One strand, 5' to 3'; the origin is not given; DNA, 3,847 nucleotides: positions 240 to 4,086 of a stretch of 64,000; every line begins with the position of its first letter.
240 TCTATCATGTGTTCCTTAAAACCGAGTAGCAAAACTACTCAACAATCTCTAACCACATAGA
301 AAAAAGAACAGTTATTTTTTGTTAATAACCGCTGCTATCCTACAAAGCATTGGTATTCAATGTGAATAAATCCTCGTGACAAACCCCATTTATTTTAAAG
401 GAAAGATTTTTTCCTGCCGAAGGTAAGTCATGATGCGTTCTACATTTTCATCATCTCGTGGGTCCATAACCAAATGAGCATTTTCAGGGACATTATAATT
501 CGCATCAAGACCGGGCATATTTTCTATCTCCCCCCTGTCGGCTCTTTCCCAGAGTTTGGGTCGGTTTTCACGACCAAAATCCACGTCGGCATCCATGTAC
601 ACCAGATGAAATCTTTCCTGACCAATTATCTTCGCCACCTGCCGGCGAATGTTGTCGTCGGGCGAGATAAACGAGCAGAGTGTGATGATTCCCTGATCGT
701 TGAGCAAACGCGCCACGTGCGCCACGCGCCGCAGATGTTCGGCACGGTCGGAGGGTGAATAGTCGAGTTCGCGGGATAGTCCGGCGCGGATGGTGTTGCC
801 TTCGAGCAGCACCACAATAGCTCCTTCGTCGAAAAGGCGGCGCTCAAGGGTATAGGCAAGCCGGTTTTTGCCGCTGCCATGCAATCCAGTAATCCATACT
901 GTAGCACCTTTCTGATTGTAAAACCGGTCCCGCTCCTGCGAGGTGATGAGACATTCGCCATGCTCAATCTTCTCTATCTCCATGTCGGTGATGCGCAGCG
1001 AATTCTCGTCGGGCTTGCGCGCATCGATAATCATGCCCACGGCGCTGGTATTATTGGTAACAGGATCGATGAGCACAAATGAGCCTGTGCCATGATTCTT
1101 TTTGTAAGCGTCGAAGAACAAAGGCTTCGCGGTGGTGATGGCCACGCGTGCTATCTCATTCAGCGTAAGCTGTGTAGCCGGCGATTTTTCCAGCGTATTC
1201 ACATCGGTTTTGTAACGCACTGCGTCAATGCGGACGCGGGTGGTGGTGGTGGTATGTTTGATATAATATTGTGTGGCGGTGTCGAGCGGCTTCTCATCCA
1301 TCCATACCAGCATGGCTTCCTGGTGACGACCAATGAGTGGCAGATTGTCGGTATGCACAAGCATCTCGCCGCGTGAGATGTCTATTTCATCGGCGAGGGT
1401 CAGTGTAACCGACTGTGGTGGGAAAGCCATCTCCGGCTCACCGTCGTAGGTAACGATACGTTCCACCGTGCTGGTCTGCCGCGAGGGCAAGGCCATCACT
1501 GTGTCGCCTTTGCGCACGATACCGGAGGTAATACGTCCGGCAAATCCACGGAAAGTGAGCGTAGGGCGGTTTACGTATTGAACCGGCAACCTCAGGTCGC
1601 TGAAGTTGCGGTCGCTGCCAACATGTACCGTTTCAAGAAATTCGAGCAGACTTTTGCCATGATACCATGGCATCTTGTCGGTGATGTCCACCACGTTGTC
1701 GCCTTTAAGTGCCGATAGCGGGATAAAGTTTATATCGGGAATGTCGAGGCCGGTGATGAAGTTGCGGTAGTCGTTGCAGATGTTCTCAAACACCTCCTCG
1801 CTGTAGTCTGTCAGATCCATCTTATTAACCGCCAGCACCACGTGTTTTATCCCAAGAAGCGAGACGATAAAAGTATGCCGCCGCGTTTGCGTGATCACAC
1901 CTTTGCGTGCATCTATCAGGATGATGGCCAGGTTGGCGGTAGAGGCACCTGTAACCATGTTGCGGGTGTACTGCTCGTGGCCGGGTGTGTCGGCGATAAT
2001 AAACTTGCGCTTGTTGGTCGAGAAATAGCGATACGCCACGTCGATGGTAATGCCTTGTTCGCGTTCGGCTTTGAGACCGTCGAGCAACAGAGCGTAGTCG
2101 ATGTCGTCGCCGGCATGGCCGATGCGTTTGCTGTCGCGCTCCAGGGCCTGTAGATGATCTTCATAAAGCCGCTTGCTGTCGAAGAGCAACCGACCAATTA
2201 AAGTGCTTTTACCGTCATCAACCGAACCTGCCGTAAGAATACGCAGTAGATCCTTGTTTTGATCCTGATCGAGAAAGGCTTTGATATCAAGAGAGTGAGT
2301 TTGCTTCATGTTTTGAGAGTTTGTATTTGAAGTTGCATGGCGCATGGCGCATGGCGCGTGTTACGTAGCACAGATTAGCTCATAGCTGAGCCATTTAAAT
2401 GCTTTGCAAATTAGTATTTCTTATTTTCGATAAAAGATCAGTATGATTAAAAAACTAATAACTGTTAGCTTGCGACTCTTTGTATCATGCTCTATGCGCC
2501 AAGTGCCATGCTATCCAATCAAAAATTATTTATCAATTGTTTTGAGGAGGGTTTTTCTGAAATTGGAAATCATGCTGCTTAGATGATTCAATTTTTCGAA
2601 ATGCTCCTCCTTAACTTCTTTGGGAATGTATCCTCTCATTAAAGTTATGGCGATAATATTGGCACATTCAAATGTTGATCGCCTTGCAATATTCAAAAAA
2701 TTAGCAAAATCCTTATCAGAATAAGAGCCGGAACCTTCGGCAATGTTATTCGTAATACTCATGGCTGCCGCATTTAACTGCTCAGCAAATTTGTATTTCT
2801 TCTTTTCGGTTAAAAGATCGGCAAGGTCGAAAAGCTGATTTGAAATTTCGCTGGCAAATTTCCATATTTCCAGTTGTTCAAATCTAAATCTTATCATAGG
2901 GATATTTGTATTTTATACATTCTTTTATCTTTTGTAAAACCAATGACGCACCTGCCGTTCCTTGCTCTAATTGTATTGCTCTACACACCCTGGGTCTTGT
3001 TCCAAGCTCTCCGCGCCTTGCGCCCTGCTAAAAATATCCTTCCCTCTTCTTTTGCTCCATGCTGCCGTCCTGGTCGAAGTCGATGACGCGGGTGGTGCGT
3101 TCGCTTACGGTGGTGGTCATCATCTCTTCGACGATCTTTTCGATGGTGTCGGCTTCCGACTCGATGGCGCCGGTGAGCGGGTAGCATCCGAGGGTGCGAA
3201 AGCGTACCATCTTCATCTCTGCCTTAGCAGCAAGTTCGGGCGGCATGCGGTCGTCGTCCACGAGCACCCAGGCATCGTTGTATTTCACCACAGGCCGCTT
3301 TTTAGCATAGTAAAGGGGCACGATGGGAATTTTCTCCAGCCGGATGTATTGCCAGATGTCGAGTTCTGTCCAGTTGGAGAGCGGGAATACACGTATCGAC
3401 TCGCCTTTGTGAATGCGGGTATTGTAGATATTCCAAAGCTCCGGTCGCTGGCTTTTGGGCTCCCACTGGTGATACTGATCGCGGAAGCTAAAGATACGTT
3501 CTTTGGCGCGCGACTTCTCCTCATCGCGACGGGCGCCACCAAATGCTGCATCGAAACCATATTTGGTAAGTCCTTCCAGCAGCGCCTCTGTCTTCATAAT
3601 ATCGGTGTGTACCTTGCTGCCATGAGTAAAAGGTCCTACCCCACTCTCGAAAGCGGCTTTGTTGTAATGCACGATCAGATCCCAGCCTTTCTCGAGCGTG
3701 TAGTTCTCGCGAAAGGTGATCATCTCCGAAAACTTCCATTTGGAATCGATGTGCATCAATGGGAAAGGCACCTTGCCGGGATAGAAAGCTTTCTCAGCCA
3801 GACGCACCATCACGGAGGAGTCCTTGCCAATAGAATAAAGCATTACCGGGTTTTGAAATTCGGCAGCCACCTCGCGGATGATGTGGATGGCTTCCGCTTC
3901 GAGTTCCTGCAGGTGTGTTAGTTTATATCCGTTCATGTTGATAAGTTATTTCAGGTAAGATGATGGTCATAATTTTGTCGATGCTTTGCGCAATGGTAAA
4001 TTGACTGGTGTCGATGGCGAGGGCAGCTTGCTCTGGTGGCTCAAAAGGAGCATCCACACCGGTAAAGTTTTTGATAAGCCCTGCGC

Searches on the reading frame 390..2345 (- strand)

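Call 10: search_protein_families(library=pfam, proteins=[window:390-2345:-], max_evalue=0.0001)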
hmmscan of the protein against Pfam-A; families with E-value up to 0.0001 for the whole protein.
window:390-2345:- (651 aa): 4 families
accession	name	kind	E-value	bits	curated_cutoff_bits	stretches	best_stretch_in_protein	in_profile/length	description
PF00009.33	GTP_EFTU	-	4e-43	147.6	26.5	1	32-224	2-181/188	Elongation factor Tu GTP binding domain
PF01583.26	APS_kinase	-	5e-43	147.2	21.1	1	479-628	1-152/152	Adenylylsulphate kinase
PF22594.2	GTP-eEF1A_C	-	2.4e-28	98.9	27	1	343-439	3-100/101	GTP-eEF1A C-terminal domain-like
PF01926.29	MMR_HSR1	-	3.6e-06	27.5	21.9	0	92-175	25-113/113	50S ribosome-binding GTPase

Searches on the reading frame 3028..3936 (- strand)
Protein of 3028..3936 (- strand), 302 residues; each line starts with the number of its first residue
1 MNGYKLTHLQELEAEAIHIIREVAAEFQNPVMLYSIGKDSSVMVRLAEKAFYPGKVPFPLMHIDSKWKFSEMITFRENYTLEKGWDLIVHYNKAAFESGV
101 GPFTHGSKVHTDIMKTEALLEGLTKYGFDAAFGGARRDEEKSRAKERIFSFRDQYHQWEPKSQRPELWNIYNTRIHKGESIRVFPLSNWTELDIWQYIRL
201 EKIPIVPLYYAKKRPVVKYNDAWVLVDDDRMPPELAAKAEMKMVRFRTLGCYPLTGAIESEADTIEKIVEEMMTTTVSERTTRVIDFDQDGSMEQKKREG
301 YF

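Call 10: search_protein_families(library=pfam, proteins=[window:3028-3936:-], max_evalue=0.0001)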
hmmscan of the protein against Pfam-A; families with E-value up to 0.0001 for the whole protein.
window:3028-3936:- (302 aa): 1 family
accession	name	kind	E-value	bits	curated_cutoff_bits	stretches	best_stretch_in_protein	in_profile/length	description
PF01507.26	PAPS_reduct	-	2e-51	174.9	22.5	1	29-256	1-174/175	Phosphoadenosine phosphosulfate reductase domain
